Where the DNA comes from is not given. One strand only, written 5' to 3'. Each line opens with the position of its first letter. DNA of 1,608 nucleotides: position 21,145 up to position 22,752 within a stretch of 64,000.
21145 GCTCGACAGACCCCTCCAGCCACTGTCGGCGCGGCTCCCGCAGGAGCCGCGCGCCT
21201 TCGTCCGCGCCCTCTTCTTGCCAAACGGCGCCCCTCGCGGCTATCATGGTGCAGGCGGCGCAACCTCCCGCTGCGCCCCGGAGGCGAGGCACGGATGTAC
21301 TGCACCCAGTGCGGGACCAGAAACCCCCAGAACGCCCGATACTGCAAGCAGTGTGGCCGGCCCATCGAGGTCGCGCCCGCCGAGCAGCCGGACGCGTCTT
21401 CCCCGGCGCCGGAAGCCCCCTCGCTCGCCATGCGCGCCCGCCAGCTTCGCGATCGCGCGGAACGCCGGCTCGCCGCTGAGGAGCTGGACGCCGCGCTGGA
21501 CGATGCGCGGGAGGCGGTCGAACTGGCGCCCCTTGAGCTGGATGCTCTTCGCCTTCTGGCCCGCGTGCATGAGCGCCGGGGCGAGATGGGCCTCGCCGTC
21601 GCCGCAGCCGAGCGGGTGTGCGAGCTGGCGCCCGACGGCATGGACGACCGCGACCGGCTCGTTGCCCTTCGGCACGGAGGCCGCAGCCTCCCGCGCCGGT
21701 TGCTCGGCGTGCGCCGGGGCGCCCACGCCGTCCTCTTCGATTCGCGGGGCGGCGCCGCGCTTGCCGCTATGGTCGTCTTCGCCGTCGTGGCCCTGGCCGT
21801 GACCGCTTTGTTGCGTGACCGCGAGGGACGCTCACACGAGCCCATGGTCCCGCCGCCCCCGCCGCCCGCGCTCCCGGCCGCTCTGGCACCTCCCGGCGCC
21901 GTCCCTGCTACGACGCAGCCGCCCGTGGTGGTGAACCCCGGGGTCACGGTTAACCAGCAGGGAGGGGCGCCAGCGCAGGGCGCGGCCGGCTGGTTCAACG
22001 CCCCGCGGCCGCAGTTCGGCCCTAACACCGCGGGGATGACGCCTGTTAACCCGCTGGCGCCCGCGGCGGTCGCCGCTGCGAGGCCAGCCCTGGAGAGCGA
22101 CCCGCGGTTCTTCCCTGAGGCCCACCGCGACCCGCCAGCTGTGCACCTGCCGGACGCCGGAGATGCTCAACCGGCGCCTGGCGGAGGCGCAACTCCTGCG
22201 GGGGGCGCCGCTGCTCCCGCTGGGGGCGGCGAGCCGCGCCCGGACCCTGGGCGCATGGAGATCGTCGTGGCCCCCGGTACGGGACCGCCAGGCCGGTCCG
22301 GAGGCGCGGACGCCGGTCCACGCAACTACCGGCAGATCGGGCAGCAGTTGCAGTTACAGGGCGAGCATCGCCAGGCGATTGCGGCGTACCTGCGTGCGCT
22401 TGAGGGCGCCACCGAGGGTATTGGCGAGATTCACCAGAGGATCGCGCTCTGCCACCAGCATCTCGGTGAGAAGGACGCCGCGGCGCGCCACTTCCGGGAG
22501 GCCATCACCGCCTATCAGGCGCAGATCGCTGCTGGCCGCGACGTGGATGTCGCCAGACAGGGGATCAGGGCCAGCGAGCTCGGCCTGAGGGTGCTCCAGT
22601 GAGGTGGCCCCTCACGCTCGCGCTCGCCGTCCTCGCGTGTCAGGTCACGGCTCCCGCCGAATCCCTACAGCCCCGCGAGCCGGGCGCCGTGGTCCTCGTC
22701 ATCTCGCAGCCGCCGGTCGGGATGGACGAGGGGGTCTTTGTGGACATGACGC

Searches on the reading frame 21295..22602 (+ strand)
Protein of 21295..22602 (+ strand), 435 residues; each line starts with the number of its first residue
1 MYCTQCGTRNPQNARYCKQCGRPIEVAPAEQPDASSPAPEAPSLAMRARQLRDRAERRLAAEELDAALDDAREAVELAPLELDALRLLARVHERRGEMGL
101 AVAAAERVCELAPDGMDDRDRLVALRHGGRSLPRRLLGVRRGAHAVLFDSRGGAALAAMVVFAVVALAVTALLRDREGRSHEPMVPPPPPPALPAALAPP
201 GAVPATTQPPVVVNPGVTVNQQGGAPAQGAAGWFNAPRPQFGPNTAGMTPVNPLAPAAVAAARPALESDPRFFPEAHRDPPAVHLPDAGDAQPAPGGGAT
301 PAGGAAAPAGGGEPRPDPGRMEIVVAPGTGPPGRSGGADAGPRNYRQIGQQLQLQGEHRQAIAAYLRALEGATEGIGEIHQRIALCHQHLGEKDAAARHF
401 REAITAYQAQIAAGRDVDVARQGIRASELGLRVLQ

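Call 82: search_protein_families(library=ncbifam, proteins=[window:21295-22602:+], max_evalue=0.00001)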
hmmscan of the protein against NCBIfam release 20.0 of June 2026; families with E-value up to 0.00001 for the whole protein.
window:21295-22602:+ (435 aa): 1 family
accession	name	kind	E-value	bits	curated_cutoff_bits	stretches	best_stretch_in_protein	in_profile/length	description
NF040959.1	MamA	equivalog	3e-07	30.1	200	0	347-403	144-199/204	magnetosome protein MamA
